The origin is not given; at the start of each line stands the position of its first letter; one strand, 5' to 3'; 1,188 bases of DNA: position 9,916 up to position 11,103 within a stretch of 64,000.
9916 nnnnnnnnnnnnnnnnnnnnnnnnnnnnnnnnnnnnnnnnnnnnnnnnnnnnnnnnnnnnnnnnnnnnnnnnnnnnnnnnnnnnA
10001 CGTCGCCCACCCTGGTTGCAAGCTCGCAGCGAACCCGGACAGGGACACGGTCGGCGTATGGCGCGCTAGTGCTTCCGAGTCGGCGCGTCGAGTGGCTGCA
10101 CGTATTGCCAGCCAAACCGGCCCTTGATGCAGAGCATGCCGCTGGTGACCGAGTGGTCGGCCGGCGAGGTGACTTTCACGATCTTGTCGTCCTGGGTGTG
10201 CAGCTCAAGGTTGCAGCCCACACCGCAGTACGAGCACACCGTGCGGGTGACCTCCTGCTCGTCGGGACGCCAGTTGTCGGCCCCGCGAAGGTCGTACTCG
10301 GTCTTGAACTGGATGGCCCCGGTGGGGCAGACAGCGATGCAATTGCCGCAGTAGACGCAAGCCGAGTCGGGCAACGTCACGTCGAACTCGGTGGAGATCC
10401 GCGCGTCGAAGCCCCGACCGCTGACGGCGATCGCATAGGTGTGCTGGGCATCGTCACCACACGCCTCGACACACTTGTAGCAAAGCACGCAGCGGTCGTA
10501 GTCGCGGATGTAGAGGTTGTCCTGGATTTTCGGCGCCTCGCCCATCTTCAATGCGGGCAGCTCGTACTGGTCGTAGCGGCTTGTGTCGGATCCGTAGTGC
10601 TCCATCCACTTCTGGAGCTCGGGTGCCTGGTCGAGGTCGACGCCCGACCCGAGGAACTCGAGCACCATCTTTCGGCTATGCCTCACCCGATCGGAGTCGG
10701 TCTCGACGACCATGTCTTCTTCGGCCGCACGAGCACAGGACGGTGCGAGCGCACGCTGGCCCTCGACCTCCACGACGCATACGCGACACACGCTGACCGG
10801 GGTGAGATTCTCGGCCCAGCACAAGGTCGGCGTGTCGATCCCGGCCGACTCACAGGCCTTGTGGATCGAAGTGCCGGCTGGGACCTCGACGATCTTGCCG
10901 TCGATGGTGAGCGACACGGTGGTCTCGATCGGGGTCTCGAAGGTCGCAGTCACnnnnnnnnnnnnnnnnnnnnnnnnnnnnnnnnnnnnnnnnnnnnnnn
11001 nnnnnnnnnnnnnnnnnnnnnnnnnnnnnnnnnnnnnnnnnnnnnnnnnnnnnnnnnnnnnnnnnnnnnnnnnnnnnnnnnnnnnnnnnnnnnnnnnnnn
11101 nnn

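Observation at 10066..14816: Formate dehydrogenase alpha subunit is split, and its two halves are encoded in permuted order around the diaphorase gene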

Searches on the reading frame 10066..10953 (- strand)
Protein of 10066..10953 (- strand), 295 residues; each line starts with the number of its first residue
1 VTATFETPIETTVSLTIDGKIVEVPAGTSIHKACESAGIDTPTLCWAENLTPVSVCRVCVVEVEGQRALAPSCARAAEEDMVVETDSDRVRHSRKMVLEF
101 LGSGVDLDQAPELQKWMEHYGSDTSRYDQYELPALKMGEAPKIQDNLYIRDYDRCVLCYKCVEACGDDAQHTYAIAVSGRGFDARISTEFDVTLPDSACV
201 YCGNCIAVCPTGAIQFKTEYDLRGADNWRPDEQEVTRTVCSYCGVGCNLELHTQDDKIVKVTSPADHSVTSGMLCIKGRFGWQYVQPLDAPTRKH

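Call 6: search_protein_families(library=pfam, proteins=[window:10066-10953:-], max_evalue=0.01)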
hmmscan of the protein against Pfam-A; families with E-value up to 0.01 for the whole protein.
window:10066-10953:- (295 aa): 12 families
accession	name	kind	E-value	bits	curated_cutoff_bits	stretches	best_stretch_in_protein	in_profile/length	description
PF04879.21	Molybdop_Fe4S4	-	4.3e-21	75.1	22.7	1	234-286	2-54/55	Molybdopterin oxidoreductase Fe4S4 domain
PF13510.11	Fer2_4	-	1.3e-19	70.4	22.8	1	11-87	2-81/82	2Fe-2S iron-sulfur cluster binding domain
PF12838.12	Fer4_7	-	8.3e-10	39.4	27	2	154-213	1-52/52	4Fe-4S dicluster domain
PF00037.32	Fer4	-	5.4e-09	35.9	21.1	2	197-215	6-24/24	4Fe-4S binding domain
PF22117.2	Fer4_Nqo3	-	5e-08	33.4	27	1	151-214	7-66/67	NADH-quinone oxidoreductase subunit 3, ferredoxin-like domain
PF13237.11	Fer4_10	-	1.1e-06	28.9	25.5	0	149-169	3-25/53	4Fe-4S dicluster domain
PF13187.11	Fer4_9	-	3.1e-06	27.6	27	1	154-214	1-52/52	4Fe-4S dicluster domain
PF14697.11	Fer4_21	-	2.2e-05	25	35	1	151-215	4-58/59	4Fe-4S dicluster domain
PF13484.11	Fer4_16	-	7.2e-05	23.9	30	1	199-228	2-32/66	4Fe-4S double cluster binding domain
PF12837.12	Fer4_6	-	0.00018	21.8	25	1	151-166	5-20/24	4Fe-4S binding domain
PF25160.1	LdpA_Fe-S-bd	-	0.0025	18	27.6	1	196-217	25-46/49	LdpA Fe-S cluster-binding domain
PF12797.12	Fer4_2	-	0.0073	16.7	24.5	1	150-165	5-20/22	4Fe-4S binding domain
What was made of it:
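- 10066..10953 (-): Fe-S subunit (FdhC3-like): a NuoG/FdsA N-terminal module ending in the FS0 domain that is normally part of the catalytic chain. Pfam domains (call 6).
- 10693..10923 (-): 2Fe-2S domain of the Fe-S subunit (residues 11-87; Cys45, 56, 59 and 73). PF13510 (call 6).
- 10309..10503 (-): Two ferredoxin-type 4Fe-4S motifs (residues 151-215; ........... twice). PF12838 and PF22117 (call 6).
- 10096..10254 (-): FS0 (MopB-type proximal 4Fe-4S) domain (residues 234-286; Cys240, 243, 247 and 275), followed by a 9-residue tail and the stop codon. PF04879, E 4e-21 (call 6).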

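Call 7: search_protein_families(library=ncbifam, proteins=[window:10066-10953:-], max_evalue=0.001)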
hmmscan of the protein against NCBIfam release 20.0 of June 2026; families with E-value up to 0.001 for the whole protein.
window:10066-10953:- (295 aa): 45 families (the best 25 are shown)
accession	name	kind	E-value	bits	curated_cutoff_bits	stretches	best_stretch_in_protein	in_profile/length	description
NF040763.1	FeFe_hydrog_A6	exception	1.2e-49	169.2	765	1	13-220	1-211/571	NADH-dependent [FeFe] hydrogenase, group A6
TIGR01973.1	NuoG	equivalog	5.4e-44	151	470.05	1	15-287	1-266/606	NADH-quinone oxidoreductase subunit NuoG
NF005745.0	PRK07569.1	equivalog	3.1e-41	141.3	333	1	13-217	4-210/238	bidirectional hydrogenase complex protein HoxU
NF005895.0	PRK07860.1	equivalog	1.1e-32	113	802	1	6-289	11-290/811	NADH-quinone oxidoreductase subunit G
NF040762.1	Hydr_FeFe_Clost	exception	3.2e-27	95.4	900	1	15-220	3-210/572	ferredoxin hydrogenase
NF006305.0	PRK08493.1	equivalog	1.1e-24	86.6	591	1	13-284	2-289/819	NADH-quinone oxidoreductase subunit G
NF009454.0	PRK12814.1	equivalog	2.8e-19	69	916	1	12-100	3-91/657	putative NADPH-dependent glutamate synthase small subunit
TIGR01591.1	Fdh-alpha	equivalog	1e-14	53.6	666.25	1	238-287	1-50/672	formate dehydrogenase subunit alpha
TIGR02512.1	FeFe_hydrog_A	subfamily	1.5e-13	50.4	405.95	1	150-219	4-72/375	[FeFe] hydrogenase, group A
TIGR01971.1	NuoI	subfamily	4.5e-11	42.4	113.05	2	152-223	41-107/121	NADH-quinone oxidoreductase, chain I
NF042909.1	FMH_DH_FwdF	exception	1e-10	41.3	375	1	151-246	53-146/336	tungsten-dependent formylmethanofuran dehydrogenase subunit FwdF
NF006221.0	PRK08348.1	subfamily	9.8e-09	35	124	1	150-230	41-108/136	NADH-plastoquinone oxidoreductase subunit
NF004537.0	PRK05888.1-3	equivalog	1.4e-08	34.5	163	1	198-224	114-140/204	NADH-quinone oxidoreductase subunit NuoI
NF041513.1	formate_DH_Act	exception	1.7e-08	32.8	1400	1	232-285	39-92/1067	formate dehydrogenase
NF004546.0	PRK05888.3-3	equivalog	8.3e-08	31.8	260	1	149-221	60-131/196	NADH-quinone oxidoreductase subunit NuoI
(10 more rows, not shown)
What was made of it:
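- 10066..10953 (-): TIGR01591 profile positions 1-50 (call 7).
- On Mo/W-bisPGD formate dehydrogenase catalytic subunit (TIGR01591 Fdh-alpha / MopB): The FS0 domain (PF04879) is residues 234-286 of the separate Fe-S chain (calls 6, 7).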
